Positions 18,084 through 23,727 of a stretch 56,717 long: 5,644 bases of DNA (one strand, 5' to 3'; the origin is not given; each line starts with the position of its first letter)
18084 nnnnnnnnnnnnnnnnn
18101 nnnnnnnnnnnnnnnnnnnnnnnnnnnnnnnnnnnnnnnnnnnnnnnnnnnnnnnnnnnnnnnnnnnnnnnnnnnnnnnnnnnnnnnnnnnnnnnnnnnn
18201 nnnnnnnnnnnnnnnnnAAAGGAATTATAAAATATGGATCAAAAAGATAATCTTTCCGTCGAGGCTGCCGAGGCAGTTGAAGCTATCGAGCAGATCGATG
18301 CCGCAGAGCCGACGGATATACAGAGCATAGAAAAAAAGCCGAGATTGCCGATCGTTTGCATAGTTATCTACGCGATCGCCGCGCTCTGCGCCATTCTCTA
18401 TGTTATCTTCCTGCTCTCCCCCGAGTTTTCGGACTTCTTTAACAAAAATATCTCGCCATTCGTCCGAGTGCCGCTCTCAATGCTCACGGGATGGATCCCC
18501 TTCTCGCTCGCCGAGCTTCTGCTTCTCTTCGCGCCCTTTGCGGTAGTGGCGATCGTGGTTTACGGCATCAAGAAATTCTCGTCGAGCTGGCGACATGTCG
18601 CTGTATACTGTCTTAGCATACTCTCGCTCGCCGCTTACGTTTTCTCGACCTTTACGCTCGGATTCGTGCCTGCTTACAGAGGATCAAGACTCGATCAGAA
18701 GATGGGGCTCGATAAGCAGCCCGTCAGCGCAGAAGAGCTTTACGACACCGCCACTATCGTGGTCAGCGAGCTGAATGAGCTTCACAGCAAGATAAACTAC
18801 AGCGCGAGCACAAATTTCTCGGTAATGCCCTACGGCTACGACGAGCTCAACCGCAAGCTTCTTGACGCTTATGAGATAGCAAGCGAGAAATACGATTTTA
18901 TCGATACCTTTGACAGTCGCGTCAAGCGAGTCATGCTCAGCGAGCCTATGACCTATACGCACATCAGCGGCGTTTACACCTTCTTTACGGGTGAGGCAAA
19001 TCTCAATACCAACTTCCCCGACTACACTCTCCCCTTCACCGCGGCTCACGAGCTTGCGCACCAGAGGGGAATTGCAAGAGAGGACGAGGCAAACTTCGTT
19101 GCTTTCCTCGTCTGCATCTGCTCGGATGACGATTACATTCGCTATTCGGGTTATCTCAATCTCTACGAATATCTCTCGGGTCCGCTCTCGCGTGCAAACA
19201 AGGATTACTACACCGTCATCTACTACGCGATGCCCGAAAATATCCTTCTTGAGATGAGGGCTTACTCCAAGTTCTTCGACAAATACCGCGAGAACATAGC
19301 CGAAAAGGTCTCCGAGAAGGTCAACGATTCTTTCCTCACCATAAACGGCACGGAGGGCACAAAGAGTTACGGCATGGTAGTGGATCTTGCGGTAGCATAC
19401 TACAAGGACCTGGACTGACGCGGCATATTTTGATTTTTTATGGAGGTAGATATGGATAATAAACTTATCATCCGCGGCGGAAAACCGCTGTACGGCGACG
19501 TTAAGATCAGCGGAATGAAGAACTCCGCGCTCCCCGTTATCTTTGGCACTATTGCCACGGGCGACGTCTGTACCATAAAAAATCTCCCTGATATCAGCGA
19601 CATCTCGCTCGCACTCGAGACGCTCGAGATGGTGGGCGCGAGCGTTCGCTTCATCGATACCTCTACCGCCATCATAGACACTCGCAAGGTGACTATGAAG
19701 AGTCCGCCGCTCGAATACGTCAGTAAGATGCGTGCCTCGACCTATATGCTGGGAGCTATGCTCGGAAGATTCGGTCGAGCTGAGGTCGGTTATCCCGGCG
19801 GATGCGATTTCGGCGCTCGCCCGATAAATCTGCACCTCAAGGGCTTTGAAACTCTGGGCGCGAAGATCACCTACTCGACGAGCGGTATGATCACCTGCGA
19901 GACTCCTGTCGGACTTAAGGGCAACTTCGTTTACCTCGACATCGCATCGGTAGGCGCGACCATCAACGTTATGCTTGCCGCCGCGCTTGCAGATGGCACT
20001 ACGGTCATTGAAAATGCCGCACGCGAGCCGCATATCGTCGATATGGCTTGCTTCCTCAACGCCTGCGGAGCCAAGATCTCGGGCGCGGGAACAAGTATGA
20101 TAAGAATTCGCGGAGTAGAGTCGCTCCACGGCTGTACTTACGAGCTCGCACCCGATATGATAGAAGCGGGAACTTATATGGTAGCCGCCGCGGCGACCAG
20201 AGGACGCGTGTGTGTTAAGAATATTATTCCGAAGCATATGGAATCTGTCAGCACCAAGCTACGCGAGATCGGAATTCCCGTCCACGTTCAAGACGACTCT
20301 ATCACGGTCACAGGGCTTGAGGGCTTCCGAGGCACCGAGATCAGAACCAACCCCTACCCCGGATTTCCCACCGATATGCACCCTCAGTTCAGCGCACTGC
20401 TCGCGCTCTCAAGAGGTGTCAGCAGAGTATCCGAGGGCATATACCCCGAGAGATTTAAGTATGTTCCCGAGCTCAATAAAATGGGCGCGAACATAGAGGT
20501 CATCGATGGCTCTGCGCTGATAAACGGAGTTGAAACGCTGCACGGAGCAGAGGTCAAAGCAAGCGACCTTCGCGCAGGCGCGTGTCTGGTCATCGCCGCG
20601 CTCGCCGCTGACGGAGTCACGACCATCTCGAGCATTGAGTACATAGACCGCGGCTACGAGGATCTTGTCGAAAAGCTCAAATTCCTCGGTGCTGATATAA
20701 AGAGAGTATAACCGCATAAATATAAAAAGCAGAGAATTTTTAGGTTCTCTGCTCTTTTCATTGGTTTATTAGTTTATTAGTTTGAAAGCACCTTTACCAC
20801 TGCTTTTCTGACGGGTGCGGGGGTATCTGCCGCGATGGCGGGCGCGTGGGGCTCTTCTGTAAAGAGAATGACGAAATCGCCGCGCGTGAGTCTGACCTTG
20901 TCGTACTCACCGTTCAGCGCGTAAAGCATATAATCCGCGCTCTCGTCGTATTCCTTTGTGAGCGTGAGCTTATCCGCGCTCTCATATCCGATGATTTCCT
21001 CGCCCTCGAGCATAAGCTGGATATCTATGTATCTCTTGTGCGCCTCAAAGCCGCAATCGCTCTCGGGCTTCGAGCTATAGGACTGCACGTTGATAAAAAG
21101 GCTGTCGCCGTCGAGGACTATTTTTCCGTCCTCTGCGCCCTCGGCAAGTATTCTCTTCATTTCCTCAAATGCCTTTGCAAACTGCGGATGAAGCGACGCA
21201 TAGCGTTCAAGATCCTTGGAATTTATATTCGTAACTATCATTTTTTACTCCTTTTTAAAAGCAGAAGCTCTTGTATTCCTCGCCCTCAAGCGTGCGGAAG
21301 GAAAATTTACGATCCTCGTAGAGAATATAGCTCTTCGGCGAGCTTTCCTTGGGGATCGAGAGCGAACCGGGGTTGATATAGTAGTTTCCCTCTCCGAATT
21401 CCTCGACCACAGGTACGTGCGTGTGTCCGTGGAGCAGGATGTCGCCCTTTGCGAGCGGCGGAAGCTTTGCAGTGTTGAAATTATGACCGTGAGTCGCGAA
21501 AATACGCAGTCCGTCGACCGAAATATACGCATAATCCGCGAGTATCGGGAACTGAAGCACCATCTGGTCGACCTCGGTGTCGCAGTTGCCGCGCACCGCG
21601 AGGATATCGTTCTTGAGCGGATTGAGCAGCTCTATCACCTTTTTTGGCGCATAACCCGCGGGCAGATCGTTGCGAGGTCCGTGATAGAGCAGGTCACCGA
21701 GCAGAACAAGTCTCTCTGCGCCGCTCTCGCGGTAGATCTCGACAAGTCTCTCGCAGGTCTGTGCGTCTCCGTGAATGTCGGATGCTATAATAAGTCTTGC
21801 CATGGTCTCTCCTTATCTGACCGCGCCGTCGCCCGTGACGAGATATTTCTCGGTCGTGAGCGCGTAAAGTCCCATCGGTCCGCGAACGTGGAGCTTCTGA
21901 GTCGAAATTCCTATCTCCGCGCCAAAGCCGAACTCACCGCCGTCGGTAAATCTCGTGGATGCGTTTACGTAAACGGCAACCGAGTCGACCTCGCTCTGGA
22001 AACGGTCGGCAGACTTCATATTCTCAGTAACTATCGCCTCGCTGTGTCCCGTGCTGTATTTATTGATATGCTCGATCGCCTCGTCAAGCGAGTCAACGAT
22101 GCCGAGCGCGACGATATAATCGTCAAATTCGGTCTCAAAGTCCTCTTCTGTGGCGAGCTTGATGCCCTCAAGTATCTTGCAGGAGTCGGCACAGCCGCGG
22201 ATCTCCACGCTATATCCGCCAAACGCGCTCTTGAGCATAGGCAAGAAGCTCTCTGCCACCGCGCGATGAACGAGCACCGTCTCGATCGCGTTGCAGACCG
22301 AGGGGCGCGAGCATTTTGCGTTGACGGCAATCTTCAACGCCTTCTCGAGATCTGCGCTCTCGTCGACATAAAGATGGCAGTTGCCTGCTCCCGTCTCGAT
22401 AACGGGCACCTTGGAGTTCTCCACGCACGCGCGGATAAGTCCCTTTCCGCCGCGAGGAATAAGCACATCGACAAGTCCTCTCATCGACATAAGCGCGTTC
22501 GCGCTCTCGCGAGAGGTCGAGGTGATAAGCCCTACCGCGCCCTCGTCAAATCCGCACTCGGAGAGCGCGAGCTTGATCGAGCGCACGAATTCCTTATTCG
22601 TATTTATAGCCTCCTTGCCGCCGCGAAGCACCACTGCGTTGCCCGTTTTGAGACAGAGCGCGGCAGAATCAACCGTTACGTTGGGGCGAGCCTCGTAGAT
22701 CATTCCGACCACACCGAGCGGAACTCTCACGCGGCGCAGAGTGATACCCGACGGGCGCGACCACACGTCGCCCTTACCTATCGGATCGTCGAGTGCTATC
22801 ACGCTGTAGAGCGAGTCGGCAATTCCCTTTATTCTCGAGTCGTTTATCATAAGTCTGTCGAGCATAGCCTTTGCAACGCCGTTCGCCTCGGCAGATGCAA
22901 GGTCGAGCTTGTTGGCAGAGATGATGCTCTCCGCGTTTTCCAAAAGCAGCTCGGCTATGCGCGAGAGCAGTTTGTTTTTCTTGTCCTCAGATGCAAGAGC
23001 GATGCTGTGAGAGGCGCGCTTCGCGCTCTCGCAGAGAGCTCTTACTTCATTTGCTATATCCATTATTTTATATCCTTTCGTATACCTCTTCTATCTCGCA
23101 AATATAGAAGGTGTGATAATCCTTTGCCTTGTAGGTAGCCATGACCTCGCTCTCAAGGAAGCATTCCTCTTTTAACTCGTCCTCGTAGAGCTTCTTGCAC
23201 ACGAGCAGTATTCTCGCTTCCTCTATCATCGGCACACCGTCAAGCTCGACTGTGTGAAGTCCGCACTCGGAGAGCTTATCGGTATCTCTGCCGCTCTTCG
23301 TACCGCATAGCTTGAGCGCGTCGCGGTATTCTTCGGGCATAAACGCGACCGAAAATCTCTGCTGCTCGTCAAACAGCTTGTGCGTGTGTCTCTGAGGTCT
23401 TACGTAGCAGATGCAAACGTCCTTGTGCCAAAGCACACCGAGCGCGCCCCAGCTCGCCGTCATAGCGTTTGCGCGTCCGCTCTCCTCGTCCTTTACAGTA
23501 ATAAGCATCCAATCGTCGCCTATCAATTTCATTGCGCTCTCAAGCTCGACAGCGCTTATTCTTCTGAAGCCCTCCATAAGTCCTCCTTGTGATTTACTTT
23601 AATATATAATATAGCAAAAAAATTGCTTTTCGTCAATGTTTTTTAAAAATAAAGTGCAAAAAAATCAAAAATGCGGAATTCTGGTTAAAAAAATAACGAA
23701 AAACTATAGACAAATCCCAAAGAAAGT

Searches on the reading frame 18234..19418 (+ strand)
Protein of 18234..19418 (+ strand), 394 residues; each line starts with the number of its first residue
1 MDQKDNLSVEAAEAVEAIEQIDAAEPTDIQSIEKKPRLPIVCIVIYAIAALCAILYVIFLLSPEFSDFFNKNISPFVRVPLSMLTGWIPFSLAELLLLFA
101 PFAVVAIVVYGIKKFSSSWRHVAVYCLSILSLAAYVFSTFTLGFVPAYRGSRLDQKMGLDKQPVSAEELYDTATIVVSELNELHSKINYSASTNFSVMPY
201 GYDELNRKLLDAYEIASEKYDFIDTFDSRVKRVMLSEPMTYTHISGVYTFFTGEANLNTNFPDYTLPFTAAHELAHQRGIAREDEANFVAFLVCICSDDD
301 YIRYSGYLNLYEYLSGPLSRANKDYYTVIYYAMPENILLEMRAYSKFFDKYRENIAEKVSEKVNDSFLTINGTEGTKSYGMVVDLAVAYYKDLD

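Call 59: search_protein_families(library=pfam, proteins=[window:18234-19418:+], max_evalue=0.01)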
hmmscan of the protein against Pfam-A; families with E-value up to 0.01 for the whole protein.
window:18234-19418:+ (394 aa): 1 family
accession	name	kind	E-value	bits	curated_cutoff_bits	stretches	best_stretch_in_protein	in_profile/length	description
PF12725.13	DUF3810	-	8.7e-88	295.1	28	1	71-387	3-311/311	Protein of unknown function (DUF3810)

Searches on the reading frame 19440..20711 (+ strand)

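Call 59: search_protein_families(library=pfam, proteins=[window:19440-20711:+], max_evalue=0.01)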
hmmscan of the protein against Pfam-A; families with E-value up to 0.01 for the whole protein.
window:19440-20711:+ (423 aa): 1 family
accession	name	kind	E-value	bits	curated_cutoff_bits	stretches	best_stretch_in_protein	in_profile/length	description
PF00275.25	EPSP_synthase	-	2.7e-93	313.4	22.8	1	12-413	2-417/417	EPSP synthase (3-phosphoshikimate 1-carboxyvinyltransferase)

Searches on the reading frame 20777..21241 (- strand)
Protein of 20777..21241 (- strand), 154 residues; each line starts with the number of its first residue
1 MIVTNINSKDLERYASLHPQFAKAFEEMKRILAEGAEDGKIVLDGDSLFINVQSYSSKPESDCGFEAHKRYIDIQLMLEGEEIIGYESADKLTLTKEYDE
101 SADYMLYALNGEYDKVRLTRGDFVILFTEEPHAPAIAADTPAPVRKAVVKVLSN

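Call 59: search_protein_families(library=pfam, proteins=[window:20777-21241:-], max_evalue=0.01)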
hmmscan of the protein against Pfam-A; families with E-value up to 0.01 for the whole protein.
window:20777-21241:- (154 aa): 1 family
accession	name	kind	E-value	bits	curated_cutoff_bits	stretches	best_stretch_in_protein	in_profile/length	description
PF04074.18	DUF386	-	3e-41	141.3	26.5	1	1-151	1-144/145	YhcH/YjgK/YiaL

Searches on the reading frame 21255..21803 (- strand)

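Call 59: search_protein_families(library=pfam, proteins=[window:21255-21803:-], max_evalue=0.01)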
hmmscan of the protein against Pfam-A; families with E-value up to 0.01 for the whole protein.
window:21255-21803:- (182 aa): 3 families
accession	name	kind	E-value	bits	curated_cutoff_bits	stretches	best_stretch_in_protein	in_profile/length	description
PF12850.12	Metallophos_2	-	1.4e-21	77.6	27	1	3-163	2-150/154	Calcineurin-like phosphoesterase superfamily domain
PF00149.33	Metallophos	-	1.6e-10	42.2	21.5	1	3-137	2-160/191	Calcineurin-like phosphoesterase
PF14582.11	Metallophos_3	-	0.006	16.4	28.2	1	3-45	7-49/259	Metallophosphoesterase, calcineurin superfamily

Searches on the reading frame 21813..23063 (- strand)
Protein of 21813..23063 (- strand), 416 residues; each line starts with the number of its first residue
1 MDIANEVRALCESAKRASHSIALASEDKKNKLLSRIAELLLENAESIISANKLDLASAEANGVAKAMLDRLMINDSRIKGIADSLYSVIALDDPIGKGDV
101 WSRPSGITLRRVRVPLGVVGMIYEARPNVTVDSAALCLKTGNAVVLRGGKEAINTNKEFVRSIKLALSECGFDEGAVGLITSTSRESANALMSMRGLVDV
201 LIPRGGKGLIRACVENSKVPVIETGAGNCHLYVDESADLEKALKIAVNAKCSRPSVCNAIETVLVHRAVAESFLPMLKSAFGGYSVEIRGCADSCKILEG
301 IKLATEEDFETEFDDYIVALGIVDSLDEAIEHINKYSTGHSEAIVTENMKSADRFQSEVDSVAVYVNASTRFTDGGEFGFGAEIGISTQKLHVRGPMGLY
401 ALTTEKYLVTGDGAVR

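Call 11: search_protein_families(library=pfam, proteins=[window:21813-23063:-], max_evalue=0.001)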
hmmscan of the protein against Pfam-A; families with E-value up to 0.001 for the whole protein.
window:21813-23063:- (416 aa): 1 family
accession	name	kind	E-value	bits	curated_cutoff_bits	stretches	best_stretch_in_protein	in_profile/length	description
PF00171.27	Aldedh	-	5.7e-27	94.8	23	2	4-281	28-293/461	Aldehyde dehydrogenase family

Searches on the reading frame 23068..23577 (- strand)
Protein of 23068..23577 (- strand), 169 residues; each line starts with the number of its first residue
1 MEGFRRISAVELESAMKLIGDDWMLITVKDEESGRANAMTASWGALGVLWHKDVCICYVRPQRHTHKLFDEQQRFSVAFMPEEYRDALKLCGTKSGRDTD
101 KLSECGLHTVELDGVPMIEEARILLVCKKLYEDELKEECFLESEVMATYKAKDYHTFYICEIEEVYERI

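Call 11: search_protein_families(library=pfam, proteins=[window:23068-23577:-], max_evalue=0.001)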
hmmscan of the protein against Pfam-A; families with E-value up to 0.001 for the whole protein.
window:23068-23577:- (169 aa): 1 family
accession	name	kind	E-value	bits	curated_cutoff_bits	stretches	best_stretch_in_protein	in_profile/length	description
PF01613.24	Flavin_Reduct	-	4e-15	56.7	27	1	24-166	9-132/153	Flavin reductase like domain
